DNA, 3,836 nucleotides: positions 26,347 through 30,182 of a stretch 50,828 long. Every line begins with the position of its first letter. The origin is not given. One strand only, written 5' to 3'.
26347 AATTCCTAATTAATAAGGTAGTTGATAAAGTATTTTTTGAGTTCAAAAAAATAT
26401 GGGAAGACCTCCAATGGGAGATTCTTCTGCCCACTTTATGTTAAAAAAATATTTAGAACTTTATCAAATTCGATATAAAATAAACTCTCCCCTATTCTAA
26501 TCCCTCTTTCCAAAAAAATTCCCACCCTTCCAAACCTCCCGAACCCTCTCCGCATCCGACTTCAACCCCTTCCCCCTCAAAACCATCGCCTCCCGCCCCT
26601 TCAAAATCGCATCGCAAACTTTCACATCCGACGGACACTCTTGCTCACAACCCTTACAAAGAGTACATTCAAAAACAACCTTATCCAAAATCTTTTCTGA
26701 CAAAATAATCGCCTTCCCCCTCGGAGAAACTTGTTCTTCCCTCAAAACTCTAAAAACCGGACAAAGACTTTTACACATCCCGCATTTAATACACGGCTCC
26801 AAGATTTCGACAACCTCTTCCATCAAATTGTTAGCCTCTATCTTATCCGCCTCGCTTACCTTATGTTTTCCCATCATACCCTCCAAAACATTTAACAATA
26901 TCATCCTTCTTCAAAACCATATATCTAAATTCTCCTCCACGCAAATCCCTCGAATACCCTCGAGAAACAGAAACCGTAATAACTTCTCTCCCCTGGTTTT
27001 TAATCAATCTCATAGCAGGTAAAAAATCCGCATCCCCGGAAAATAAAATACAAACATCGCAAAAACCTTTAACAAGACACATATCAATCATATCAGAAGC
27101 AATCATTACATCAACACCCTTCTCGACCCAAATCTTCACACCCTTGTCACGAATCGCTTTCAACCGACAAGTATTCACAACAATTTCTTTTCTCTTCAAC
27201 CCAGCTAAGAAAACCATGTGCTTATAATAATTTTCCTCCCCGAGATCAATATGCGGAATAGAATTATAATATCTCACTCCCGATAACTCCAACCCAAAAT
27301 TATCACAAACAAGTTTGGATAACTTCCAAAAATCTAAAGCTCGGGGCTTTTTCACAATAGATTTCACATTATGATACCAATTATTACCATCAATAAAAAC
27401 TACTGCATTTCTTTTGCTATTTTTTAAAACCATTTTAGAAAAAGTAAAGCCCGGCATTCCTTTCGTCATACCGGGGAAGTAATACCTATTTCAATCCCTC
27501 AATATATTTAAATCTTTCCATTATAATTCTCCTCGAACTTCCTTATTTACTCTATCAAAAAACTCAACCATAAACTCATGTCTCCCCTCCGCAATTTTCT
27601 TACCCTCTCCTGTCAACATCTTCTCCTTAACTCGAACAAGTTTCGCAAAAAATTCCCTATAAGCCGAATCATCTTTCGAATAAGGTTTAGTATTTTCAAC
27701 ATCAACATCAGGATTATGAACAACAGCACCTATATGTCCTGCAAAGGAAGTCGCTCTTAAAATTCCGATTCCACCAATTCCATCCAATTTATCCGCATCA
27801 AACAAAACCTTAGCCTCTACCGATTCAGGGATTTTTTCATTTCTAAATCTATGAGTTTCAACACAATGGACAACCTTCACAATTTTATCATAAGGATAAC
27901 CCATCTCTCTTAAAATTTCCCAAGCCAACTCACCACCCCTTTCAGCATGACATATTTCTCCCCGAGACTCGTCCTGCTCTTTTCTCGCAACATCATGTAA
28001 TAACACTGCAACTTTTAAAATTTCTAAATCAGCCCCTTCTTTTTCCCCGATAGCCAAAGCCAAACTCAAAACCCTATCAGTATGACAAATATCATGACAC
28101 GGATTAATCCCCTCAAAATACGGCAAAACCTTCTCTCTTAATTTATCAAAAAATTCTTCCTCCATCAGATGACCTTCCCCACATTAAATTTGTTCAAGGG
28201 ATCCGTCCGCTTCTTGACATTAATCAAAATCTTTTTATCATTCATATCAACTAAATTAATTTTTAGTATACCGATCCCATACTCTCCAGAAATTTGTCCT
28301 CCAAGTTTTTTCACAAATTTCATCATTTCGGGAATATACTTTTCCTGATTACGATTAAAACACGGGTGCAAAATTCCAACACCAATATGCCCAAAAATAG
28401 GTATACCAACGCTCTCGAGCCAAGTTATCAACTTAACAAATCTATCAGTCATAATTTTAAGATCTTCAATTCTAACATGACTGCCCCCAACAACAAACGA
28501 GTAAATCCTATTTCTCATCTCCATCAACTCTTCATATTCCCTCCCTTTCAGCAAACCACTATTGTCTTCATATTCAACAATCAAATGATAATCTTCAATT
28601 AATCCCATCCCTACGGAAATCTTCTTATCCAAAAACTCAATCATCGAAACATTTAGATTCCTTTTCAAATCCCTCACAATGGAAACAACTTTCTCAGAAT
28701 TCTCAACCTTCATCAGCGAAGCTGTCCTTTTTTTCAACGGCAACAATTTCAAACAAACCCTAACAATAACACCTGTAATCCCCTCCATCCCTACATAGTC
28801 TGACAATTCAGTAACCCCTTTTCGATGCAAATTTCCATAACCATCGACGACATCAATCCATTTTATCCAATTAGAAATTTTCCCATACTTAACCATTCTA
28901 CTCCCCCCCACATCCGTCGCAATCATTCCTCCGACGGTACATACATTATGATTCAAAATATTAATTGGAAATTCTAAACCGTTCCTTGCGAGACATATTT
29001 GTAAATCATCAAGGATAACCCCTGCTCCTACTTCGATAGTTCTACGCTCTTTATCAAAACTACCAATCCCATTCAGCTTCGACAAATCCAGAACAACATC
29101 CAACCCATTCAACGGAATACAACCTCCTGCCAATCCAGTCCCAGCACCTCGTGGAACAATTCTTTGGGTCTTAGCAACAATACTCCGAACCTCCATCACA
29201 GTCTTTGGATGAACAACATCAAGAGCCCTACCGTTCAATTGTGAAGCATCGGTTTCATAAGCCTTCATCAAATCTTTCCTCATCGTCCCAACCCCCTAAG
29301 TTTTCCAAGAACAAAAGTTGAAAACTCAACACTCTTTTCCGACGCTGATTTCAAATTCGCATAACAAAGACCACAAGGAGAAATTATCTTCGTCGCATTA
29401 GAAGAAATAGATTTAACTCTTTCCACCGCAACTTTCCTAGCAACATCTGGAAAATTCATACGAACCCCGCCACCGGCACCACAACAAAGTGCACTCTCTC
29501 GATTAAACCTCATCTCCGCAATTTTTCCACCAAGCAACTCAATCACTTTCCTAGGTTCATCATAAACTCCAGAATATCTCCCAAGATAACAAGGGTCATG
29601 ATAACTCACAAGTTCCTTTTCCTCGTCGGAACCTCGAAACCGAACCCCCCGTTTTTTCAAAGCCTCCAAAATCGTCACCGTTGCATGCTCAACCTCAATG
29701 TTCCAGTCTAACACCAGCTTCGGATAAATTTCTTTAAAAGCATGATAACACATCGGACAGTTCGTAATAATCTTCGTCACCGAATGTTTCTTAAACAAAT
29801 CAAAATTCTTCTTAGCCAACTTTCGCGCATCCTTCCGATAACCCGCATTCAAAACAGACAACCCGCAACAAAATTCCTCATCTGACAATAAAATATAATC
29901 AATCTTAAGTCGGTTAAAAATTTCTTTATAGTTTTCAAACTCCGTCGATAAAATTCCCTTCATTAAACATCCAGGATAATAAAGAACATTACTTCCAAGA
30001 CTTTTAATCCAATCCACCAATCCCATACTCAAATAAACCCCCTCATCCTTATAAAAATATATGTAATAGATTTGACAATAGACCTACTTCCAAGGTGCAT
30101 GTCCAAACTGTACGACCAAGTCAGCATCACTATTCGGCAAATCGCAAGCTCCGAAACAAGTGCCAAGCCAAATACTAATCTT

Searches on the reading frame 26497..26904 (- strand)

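Call 33: search_protein_families(library=pfam, proteins=[window:26497-26904:-], max_evalue=0.01)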
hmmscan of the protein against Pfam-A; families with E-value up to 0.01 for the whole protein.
window:26497-26904:- (135 aa): 10 families
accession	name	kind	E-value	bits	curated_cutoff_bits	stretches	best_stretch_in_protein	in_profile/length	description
PF13183.11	Fer4_8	-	2e-13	51.1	27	1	35-94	2-68/68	4Fe-4S dicluster domain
PF13534.11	Fer4_17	-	6.1e-10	39.9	22.2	1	38-94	2-60/61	4Fe-4S dicluster domain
PF12838.12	Fer4_7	-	3.5e-07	31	27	1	38-94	2-52/52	4Fe-4S dicluster domain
PF13237.11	Fer4_10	-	5.7e-07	29.8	25.5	1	32-91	3-53/53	4Fe-4S dicluster domain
PF13484.11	Fer4_16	-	7.6e-06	27.1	30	0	12-50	25-65/66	4Fe-4S double cluster binding domain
PF13187.11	Fer4_9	-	3.7e-05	24.1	27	1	38-93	2-50/52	4Fe-4S dicluster domain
PF00037.32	Fer4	-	3.9e-05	23.7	21.1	0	36-50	6-20/24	4Fe-4S binding domain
PF12797.12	Fer4_2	-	0.00011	22.4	24.5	0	35-50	7-22/22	4Fe-4S binding domain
PF14697.11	Fer4_21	-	0.00031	21.3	35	0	29-51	34-54/59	4Fe-4S dicluster domain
PF12800.12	Fer4_4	-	0.0011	19.5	24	0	36-50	2-16/17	4Fe-4S binding domain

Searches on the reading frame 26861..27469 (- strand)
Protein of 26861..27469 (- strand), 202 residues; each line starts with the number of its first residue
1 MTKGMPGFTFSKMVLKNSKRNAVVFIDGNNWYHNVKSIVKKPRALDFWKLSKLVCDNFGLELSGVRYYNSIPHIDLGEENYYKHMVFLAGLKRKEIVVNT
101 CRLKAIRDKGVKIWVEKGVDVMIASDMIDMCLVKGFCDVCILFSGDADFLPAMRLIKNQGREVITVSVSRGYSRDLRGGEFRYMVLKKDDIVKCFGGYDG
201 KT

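Call 33: search_protein_families(library=pfam, proteins=[window:26861-27469:-], max_evalue=0.01)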
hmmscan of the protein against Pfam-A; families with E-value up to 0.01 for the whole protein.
window:26861-27469:- (202 aa): 1 family
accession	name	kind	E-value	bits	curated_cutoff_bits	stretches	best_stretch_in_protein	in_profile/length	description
PF01936.24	NYN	-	1.1e-13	52.4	24.2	1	22-176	2-134/145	NYN domain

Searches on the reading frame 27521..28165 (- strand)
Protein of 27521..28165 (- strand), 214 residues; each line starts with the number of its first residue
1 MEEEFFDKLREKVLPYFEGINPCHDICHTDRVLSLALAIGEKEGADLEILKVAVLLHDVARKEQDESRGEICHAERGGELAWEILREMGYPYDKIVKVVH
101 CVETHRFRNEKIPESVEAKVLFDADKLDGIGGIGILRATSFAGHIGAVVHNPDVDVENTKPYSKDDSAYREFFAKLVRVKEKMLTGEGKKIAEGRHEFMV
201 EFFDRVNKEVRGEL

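Call 33: search_protein_families(library=pfam, proteins=[window:27521-28165:-], max_evalue=0.01)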
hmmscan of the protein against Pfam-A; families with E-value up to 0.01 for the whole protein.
window:27521-28165:- (214 aa): 1 family
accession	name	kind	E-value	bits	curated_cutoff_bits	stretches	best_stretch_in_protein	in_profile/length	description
PF01966.28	HD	-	1.7e-11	44.9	22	1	27-128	3-114/116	HD domain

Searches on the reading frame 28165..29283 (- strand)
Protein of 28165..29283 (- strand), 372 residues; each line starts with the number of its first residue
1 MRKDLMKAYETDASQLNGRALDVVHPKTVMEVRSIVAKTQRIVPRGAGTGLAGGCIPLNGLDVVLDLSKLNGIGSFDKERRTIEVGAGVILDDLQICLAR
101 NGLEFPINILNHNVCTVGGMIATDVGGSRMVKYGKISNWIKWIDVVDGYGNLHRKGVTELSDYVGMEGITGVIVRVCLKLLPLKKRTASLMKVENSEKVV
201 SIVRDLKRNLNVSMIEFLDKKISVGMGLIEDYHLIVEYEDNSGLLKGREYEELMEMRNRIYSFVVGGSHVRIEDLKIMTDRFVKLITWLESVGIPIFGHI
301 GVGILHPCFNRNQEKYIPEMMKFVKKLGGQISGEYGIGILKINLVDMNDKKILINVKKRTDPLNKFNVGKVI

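Call 33: search_protein_families(library=pfam, proteins=[window:28165-29283:-], max_evalue=0.01)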
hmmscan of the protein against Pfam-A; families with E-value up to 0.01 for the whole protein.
window:28165-29283:- (372 aa): 2 families
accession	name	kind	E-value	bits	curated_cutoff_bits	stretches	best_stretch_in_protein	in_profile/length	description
PF01565.28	FAD_binding_4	-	5.1e-29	101.2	26.4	1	23-154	4-137/139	FAD binding domain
PF02913.24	FAD-oxidase_C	-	7.3e-11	42.7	21.2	1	293-371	157-248/248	FAD linked oxidases, C-terminal domain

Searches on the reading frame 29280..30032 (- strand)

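Call 33: search_protein_families(library=pfam, proteins=[window:29280-30032:-], max_evalue=0.01)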
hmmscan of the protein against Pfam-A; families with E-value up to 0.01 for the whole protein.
window:29280-30032:- (250 aa): 1 family
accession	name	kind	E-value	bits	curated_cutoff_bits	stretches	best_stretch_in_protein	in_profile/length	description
PF02754.22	CCG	-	3.7e-34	117.1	20.6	2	142-228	1-85/85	Cysteine-rich domain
